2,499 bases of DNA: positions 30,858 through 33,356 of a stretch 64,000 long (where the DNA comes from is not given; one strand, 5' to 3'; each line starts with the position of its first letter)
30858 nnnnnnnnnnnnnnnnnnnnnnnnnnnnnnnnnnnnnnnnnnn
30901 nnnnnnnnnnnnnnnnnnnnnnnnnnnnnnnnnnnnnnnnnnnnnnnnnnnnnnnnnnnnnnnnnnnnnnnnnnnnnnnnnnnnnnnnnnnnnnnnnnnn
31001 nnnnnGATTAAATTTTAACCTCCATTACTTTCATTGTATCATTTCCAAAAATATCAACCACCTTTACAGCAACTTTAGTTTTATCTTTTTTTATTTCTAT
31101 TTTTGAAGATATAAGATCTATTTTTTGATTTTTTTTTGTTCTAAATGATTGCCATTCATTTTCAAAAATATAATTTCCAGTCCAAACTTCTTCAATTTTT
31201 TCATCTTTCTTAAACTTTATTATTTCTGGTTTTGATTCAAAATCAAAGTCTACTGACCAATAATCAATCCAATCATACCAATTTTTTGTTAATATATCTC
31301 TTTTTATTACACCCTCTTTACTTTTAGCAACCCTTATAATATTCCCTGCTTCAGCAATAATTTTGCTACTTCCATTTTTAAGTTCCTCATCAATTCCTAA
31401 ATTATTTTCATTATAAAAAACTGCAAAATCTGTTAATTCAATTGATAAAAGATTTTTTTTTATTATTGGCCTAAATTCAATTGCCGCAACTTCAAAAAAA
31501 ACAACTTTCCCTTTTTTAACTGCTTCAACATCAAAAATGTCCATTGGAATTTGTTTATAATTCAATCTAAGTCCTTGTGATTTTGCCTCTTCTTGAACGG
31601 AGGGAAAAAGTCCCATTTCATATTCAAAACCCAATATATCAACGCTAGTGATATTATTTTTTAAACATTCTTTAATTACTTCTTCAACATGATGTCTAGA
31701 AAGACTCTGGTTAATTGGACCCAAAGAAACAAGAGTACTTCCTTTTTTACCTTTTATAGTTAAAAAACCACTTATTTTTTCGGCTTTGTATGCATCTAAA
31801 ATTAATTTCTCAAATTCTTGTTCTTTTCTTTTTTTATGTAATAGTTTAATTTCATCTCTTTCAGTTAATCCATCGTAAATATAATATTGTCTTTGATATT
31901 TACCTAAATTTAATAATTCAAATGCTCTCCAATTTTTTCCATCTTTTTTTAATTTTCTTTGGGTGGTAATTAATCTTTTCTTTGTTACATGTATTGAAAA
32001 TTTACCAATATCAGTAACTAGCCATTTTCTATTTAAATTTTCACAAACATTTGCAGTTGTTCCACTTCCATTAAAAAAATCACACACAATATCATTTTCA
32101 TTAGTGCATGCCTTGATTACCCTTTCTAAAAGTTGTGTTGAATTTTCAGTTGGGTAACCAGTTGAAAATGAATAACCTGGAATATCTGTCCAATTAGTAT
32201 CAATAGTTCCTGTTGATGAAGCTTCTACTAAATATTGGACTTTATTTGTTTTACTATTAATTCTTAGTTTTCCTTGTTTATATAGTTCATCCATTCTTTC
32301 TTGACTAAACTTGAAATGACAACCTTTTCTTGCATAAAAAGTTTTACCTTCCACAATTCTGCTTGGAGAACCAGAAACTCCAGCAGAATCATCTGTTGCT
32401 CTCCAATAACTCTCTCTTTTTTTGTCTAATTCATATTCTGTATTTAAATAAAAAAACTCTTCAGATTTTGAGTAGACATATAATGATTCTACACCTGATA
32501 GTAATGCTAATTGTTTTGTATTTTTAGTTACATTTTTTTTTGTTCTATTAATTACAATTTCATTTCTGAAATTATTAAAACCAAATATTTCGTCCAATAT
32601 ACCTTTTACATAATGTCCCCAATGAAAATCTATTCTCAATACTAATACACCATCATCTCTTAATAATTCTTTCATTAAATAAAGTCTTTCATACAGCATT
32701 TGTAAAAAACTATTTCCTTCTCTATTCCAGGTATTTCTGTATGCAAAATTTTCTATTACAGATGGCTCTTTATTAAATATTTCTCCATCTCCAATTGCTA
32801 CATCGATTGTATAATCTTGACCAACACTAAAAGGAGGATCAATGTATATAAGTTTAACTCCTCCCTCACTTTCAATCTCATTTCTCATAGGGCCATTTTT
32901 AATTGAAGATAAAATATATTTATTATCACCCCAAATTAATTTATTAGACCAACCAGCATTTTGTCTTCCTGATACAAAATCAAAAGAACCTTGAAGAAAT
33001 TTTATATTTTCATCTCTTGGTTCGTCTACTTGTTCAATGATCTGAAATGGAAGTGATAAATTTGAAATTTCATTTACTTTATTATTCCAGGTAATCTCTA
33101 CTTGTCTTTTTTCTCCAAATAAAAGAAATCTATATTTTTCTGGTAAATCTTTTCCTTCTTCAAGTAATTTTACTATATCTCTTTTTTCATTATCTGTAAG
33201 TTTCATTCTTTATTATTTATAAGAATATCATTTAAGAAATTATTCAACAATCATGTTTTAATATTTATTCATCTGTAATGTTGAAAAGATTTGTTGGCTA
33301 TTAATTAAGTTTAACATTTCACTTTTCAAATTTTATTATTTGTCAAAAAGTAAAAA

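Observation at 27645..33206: Type III-like R-M operon with an uncharacterised third gene translationally coupled between mod and res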

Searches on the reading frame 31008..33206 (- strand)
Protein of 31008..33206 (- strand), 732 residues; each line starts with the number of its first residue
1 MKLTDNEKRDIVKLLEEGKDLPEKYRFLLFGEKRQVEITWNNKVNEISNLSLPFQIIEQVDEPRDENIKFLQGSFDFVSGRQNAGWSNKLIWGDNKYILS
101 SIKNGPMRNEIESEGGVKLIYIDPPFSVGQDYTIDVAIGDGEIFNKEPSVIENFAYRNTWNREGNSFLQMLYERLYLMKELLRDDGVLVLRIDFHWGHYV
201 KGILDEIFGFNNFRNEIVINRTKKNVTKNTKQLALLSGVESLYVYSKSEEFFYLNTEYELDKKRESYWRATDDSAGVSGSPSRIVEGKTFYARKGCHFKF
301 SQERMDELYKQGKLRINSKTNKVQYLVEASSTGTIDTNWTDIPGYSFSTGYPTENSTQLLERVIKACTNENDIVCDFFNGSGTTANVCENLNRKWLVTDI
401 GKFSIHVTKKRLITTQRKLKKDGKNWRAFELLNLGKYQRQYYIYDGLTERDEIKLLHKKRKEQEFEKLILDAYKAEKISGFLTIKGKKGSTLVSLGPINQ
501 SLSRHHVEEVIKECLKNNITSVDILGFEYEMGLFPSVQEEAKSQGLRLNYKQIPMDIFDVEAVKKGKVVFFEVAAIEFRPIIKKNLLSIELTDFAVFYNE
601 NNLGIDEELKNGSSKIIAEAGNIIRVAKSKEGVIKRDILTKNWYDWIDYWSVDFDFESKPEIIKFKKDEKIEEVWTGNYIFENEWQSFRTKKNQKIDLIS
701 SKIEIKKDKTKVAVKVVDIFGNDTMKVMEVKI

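Call 5: search_protein_families(library=pfam, proteins=[window:31008-33206:-], max_evalue=0.01)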
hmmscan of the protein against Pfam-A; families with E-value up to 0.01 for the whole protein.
window:31008-33206:- (732 aa): 1 family
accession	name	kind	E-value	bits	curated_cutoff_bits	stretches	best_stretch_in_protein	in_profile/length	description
PF01555.25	N6_N4_Mtase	-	4.1e-34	118.9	26.7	1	117-409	1-220/221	DNA methylase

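Call 6: search_protein_families(library=ncbifam, proteins=[window:31008-33206:-], max_evalue=1)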
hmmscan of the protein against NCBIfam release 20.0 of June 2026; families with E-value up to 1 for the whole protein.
window:31008-33206:- (732 aa): 4 families
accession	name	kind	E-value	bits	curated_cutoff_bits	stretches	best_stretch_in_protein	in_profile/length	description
NF008572.0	PRK11524.1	equivalog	4e-12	45.9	292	2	351-417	195-261/294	adenine-specific DNA-methyltransferase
NF050803.1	DnaMtaseCcrMCaul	equivalog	2.6e-10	39.7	830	1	351-418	186-253/350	adenine-specific DNA-methyltransferase CcrM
NF010253.0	PRK13699.1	subfamily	2.5e-05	24.1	244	1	341-425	132-218/226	DNA methyltransferase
TIGR00095.1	TIGR00095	equivalog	0.079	12.6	117.5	1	112-151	120-159/194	16S rRNA (guanine(966)-N(2))-methyltransferase RsmD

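Call 7: search_protein_families(library=padloc, proteins=[window:31008-33206:-], max_evalue=1)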
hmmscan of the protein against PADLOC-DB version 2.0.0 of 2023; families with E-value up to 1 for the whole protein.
window:31008-33206:- (732 aa): 44 families (the best 25 are shown)
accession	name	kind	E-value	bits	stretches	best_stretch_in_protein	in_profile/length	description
PDLC03633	MTase_III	-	1.3e-81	273.1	3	290-598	224-527/616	Type III methyltransferase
PDLC03638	MTase_III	-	8.4e-58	194.4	1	144-411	412-676/816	Type III methyltransferase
PDLC03354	MTase_II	-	8.6e-51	171.3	1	80-423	53-394/425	Type II methyltransferase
PDLC03636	MTase_III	-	3e-34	116.8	3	166-274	95-200/575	Type III methyltransferase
PDLC03644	MTase_III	-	1.2e-33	114.7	1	61-412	14-393/542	Type III methyltransferase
PDLC03634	MTase_III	-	3e-30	103.7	1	115-393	115-431/621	Type III methyltransferase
PDLC03339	MTase_II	-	3.8e-30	102.9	2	349-424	208-286/399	Type II methyltransferase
PDLC03300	MTase_II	-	1.5e-27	94.5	2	347-415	211-279/302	Type II methyltransferase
PDLC03641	MTase_III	-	2.1e-26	90.6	2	82-262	99-276/657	Type III methyltransferase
PDLC03635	MTase_III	-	1.4e-25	88.1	2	114-272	238-374/708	Type III methyltransferase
PDLC03371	MTase_II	-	1.6e-21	75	1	116-418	29-258/260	Type II methyltransferase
PDLC03632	MTase_III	-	1.8e-19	67.3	2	83-224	158-299/983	Type III methyltransferase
PDLC03299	MTase_II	-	9.2e-17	59.5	2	349-415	194-260/296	Type II methyltransferase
PDLC03387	MTase_II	-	1.2e-15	55.4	1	165-414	59-277/289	Type II methyltransferase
PDLC03637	MTase_III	-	3.3e-15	53.7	2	111-229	138-248/513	Type III methyltransferase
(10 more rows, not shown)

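Call 93: search_solved_structures(query=window:31008-33206:-, max_evalue=0.001)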
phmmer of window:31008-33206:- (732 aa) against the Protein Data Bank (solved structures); distinct sequences matched with E-value up to 0.001: 9.
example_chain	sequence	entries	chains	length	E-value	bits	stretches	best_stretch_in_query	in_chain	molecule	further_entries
4zcf_A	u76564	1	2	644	9.4e-15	57.1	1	83-250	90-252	Restriction endonuclease EcoP15I, modification subunit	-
7dsu_A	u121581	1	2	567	6e-14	54.5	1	86-226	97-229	Mbo45V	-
6k0w_B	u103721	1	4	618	8.2e-13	50.7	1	61-273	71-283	Adenine specific DNA methyltransferase (Mod)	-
5hek_A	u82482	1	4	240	4.9e-09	38.2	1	348-412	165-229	Adenine specific DNA methyltransferase (DpnA)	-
5hfj_A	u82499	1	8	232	5.5e-09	38.1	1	348-412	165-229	Adenine specific DNA methyltransferase (DpnA)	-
1g60_A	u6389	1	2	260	2.7e-06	29.1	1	350-402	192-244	Adenine-specific Methyltransferase MboIIA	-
1nw8_A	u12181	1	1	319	8.9e-05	24.1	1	342-412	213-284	MODIFICATION METHYLASE RSRI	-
1eg2_A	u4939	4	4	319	9e-05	24.1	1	342-412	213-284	MODIFICATION METHYLASE RSRI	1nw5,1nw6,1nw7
6pbd_A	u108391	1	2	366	0.00059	21.4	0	340-398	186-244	Modification methylase CcrMI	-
